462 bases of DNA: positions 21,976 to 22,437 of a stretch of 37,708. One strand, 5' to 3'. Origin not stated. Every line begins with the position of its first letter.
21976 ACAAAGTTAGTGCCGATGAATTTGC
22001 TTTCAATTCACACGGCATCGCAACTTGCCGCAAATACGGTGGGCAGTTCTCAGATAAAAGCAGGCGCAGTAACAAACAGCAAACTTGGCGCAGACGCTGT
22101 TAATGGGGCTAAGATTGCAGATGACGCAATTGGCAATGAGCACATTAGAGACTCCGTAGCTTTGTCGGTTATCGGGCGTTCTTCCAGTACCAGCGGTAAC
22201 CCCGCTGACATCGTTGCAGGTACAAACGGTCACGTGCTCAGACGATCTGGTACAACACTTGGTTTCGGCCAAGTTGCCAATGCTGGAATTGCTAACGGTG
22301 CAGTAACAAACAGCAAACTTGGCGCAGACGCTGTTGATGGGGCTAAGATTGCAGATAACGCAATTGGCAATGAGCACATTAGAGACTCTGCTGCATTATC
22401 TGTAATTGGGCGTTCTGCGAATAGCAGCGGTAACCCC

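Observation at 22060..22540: Internal ~240-bp tandem duplication in the tail fiber gene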

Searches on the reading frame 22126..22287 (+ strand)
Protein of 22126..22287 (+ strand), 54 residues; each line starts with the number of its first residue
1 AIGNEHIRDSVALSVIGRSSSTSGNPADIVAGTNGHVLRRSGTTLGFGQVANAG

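Call 44: search_solved_structures(query=A2, max_evalue=10, show_alignments=3)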
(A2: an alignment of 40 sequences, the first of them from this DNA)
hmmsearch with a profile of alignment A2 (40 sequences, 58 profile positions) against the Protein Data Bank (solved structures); distinct sequences matched with E-value up to 10: 7.
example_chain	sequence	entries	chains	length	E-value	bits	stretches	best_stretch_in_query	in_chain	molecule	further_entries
5mfb_A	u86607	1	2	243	0.02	18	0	25-42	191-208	YIII(Dq)4CqI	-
2xr8_B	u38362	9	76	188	0.53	13.4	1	32-52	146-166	BIPHENYL DIOXYGENASE SUBUNIT BETA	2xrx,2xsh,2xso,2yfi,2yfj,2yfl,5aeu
4d4e_A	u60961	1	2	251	0.73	13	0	25-41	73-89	ARMADILLO REPEAT PROTEIN ARM00016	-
1uli_B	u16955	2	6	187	1.2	12.3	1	32-51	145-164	biphenyl dioxygenase small subunit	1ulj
2a8n_A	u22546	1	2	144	1.2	12.2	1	19-50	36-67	cytidine and deoxycytidylate deaminase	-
2nnz_A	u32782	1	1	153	1.5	11.9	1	6-27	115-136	Hypothetical protein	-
6kyi_S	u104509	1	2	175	1.6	11.8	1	16-58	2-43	Ribulose bisphosphate carboxylase small chain, chloroplastic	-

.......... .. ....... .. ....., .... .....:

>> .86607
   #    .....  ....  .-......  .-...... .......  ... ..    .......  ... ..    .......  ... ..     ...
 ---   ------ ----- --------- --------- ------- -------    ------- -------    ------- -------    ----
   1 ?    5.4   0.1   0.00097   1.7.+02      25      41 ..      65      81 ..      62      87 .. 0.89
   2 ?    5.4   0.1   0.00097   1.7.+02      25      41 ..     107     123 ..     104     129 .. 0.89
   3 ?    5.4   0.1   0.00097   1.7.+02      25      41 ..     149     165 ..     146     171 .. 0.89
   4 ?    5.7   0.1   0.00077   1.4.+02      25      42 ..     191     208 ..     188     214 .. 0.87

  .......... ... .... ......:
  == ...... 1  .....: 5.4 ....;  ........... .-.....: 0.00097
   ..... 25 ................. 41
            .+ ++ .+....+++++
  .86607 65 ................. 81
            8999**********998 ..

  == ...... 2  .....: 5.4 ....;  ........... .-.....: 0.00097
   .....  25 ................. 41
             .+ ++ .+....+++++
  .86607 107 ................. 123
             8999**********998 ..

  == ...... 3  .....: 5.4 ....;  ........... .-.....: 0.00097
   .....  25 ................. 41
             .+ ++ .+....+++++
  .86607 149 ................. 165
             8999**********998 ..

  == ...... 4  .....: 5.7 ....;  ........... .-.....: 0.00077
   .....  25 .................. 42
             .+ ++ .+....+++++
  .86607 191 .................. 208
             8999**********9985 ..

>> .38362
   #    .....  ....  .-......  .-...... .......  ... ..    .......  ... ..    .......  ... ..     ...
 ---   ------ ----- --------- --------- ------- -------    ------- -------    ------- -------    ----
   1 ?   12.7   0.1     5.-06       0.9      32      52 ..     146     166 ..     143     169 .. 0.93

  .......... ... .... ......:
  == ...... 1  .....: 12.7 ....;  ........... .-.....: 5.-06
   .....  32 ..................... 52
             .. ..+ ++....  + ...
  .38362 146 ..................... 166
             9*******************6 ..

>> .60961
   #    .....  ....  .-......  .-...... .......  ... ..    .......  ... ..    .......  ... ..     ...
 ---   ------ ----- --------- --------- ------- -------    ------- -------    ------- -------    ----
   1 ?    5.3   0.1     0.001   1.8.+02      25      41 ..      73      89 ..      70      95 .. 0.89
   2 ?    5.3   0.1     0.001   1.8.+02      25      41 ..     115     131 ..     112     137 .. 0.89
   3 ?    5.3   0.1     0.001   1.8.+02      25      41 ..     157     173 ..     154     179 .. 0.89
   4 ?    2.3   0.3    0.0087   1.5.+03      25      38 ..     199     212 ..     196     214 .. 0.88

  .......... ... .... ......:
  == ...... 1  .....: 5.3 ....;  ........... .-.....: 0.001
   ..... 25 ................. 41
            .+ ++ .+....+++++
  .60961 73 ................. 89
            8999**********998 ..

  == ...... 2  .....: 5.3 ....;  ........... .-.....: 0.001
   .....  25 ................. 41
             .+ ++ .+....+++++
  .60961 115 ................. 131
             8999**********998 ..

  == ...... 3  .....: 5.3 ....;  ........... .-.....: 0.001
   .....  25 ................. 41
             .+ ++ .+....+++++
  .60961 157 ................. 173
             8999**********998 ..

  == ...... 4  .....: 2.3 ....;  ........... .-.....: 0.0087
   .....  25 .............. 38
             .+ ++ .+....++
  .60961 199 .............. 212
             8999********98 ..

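Call 45: search_protein_families(library=pfam, alignment_id=A2, max_evalue=0.01)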
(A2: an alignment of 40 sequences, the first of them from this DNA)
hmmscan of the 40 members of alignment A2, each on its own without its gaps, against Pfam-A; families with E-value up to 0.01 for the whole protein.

A. member 1, seq(54 aa): 0 families

B. families by the number of members that match (of 40 scanned): 2 families
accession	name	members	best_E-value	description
PF19264.4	DUF5907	11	0.00053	Repeat of unknown function (DUF5907)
PF13540.12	RCC1_2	2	0.0031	Regulator of chromosome condensation (RCC1) repeat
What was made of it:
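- On Pfam DUF5907 (PF19264) repeat: 11 of 40 aligned units hit PF19264 on their own (call 45).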

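Call 49: predict_structure(alignment_id=A2)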
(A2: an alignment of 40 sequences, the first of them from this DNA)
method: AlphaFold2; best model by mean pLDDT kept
length: 54 residues; sequences in the alignment: 40
mean_pLDDT: 86.5   pTM: 0.65
mean pLDDT of the five models: 86.5, 83.3, 82.4, 81.6, 81.2
residues with pLDDT >= 90: 32; 70-90: 16; 50-70: 6; < 50: 0
segments of 3 or more residues with pLDDT < 50: none
pLDDT, mean of each block of 10 residues (from residue 1): 72 92 91 93 91 66
secondary structure, 60 per line:
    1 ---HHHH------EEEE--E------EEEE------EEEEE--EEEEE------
elements in order: H4-7 E14-17 E27-30 E37-41 E44-48
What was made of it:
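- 22156..22299 (+): 48-aa beta domain of unit 1, the DUF5907-like core. Its partner in unit 2 is 22390..22533. This is the part that has diverged between the units. AF2 of the 54-aa core: pLDDT 86.5, four strands (call 49).
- The core folds as a compact, independent small beta domain in AF2 (pLDDT 86.5, call 49).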

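Call 52: fold_search(model_id=the predicted structure, library=pdb)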
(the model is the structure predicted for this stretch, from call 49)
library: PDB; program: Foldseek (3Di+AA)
matches with E <= 10: 25; with E <= 0.001: 0
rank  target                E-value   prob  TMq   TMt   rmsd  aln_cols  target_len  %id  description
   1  8i2d                  2.0e+00  0.09  0.28  0.18   7.2        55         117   13  Crystal structure of Bacillus subtilis LytE (released 2023-04-19)
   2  5mdv_F                2.9e+00  0.05  0.28  0.13   9.7        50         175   10  Structure of ArfA and RF2 bound to the 70S ribosome (accommodated state) (released 2016-12-14)
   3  1c6v_X                4.3e+00  0.03  0.24  0.23   9.0        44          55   16  SIV INTEGRASE (CATALYTIC DOMAIN + DNA BIDING DOMAIN COMPRISING RESIDUES 50-293) MUTANT WITH PHE 185 REPLACED BY HIS (F (released 2000-12-27)
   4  5wdt_G                4.6e+00  0.03  0.24  0.11   9.0        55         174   11  70S ribosome-EF-Tu H84A complex with GppNHp (released 2018-04-25)
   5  6vwl_E                4.6e+00  0.02  0.19  0.10   9.7        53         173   11  70S ribosome bound to HIV frameshifting stem-loop (FSS) and P/E tRNA (rotated conformation) (released 2020-06-03)
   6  8i2e_B                6.0e+00  0.04  0.26  0.15   6.9        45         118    9  Crystal structure of Bacillus subtilis LytE in complex with IseA (released 2023-04-05)
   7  9bw9_A                6.0e+00  0.03  0.21  0.07   6.9        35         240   14  Tetrameric Complex of full-length HIV-1 integrase protein bound to the integrase binding domain of LEDGF/p75 (released 2025-06-25)
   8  6spd_G                6.0e+00  0.02  0.25  0.12  10.1        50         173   16  Pseudomonas aeruginosa 50s ribosome from a clinical isolate (released 2019-10-16)
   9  9ubf_B                6.4e+00  0.02  0.23  0.13   7.1        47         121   15  X-ray structure of Clostridioides difficile autolysin Acd33800 catalytic domain (released 2025-10-15)
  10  7ej5_L                6.4e+00  0.01  0.20  0.13  11.3        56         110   18  Cryo-EM structure of SARS-CoV-2 spike in complex with a neutralizing antibody RBD-chAb-45 (released 2021-06-23)
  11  1nkw_E                6.9e+00  0.01  0.21  0.11  10.4        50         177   12  Crystal Structure Of The Large Ribosomal Subunit From Deinococcus Radiodurans (released 2003-02-11)
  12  3u82_B                6.9e+00  0.01  0.16  0.05  11.7        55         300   14  Binding of herpes simplex virus glycoprotein D to nectin-1 exploits host cell adhesion (released 2012-03-21)
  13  8r2m_J                7.3e+00  0.01  0.17  0.12   8.6        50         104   20  Mycobacterium smegnatis RNA polymerase transcription initiation complex with SigmaA, RbpA, HelD N-terminal domain and  (released 2024-10-02)
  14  8auc_B                7.8e+00  0.03  0.27  0.05   8.4        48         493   17  Structure of peptidoglycan hydrolase Cg1735 from Corynebacterium glutamicum, trigonal crystal form (released 2023-01-18)
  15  4v47_AE               7.8e+00  0.02  0.27  0.13   9.6        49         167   10  Real space refined coordinates of the 30S and 50S subunits fitted into the low resolution cryo-EM map of the EF-G.GTP (released 2014-07-09)
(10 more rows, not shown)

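Call 61: search_protein_representatives(alignment_id=A2)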
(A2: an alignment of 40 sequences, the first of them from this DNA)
Query: 40 sequences, 58 profile positions. Proteins with E-value up to 0.001 (for the whole library): 10130; up to 1e-10: 5088; up to 1e-30: 933. The best 150 are listed.
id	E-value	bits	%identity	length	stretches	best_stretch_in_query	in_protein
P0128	2.4e-241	796.0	-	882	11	1-58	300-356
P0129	2.3e-227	751.2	-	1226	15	1-58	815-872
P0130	5.5e-194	644.3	-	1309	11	1-58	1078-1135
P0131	1.6e-185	617.2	-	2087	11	1-57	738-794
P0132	2.6e-175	584.5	-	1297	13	2-55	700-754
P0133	1.3e-168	563.1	-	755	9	2-58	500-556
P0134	3.9e-160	535.9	-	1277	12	1-57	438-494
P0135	5.6e-159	532.2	-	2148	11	1-55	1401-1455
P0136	4.9e-155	519.6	-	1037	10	1-58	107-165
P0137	1.5e-153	514.8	-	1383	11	1-58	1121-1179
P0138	1.2e-149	502.3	-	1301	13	1-58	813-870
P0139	2.1e-147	495.1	-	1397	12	8-58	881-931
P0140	7.1e-144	483.8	-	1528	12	1-58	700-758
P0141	5.5e-142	477.8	-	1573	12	9-57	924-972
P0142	6.0e-142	477.6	-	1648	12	2-55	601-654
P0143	1.9e-141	476.0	-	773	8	1-58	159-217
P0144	1.2e-138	467.1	-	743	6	1-58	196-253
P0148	8.6e-131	441.9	-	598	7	2-58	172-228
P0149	2.9e-130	440.2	-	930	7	1-56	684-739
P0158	1.4e-114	390.0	-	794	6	1-58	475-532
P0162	2.6e-111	379.5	-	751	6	3-55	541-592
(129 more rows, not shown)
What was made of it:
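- The domain occurs in up to 15 copies in very large proteins (call 61), as adhesin repeats do.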

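Call 62: search_protein_families(library=pfam, proteins=[P0128, P0133, P0143, P0144, P0148, P0136, P0129, P0149, P0158, P0162], max_evalue=0.0001)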
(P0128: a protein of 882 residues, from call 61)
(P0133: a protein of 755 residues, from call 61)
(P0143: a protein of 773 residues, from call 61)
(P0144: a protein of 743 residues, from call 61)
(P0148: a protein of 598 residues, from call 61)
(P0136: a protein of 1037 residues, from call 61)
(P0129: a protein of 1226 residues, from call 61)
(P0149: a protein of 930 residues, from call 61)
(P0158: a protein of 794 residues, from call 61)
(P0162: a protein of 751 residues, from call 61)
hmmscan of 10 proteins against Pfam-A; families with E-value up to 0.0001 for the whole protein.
P0128 (882 aa): 1 family
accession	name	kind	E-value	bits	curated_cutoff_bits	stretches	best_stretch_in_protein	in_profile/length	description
PF19264.4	DUF5907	-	5.4e-18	65.4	27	0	410-465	20-73/80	Repeat of unknown function (DUF5907)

P0133 (755 aa): 1 family
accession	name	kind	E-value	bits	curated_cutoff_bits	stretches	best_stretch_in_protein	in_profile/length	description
PF19264.4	DUF5907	-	4e-25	88.2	27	0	187-244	4-58/80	Repeat of unknown function (DUF5907)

P0143 (773 aa): 1 family
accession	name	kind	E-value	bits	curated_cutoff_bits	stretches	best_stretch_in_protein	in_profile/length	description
PF19264.4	DUF5907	-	9.1e-40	135.2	27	4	387-458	9-73/80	Repeat of unknown function (DUF5907)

P0144 (743 aa): 1 family
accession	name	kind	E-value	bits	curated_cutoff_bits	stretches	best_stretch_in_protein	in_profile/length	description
PF19264.4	DUF5907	-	1.6e-06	28.6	27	0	189-229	19-59/80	Repeat of unknown function (DUF5907)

P0148 (598 aa): 1 family
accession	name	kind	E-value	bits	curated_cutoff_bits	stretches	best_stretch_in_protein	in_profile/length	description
PF19264.4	DUF5907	-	3.5e-19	69.2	27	0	52-93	22-63/80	Repeat of unknown function (DUF5907)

P0136 (1037 aa): 0 families

P0129 (1226 aa): 1 family
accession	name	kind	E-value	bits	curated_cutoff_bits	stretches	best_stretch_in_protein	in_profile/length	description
PF19264.4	DUF5907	-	7.3e-10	39.3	27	0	692-747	20-72/80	Repeat of unknown function (DUF5907)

P0149 (930 aa): 1 family
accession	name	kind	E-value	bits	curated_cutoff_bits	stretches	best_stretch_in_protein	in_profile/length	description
PF19264.4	DUF5907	-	5e-12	46.3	27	0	493-530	22-59/80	Repeat of unknown function (DUF5907)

P0158 (794 aa): 1 family
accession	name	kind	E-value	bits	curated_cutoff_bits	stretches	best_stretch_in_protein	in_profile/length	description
PF19264.4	DUF5907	-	4.6e-07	30.4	27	0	359-407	26-72/80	Repeat of unknown function (DUF5907)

P0162 (751 aa): 1 family
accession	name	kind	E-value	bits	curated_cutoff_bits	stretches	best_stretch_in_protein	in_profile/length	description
PF19264.4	DUF5907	-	1.5e-05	25.6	27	0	79-132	20-72/80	Repeat of unknown function (DUF5907)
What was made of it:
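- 22156..22299 (+): The profile links the unit to PF19264 (calls 45, 61, 62).
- On Pfam DUF5907 (PF19264) repeat: Nine of the ten top hits tested match PF19264, seven of them above threshold (25.6-135 bits) (calls 61, 62).
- Closest known: Pfam PF19264. Same: Nine of the ten top hits tested match PF19264, seven of them above its threshold, and 11 of 40 aligned units match it individually (calls 45, 61, 62).
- The unit profile finds 10,130 representative proteins with up to 15 tandem units each, and 9 of the 10 tested hit PF19264 (calls 61, 62).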
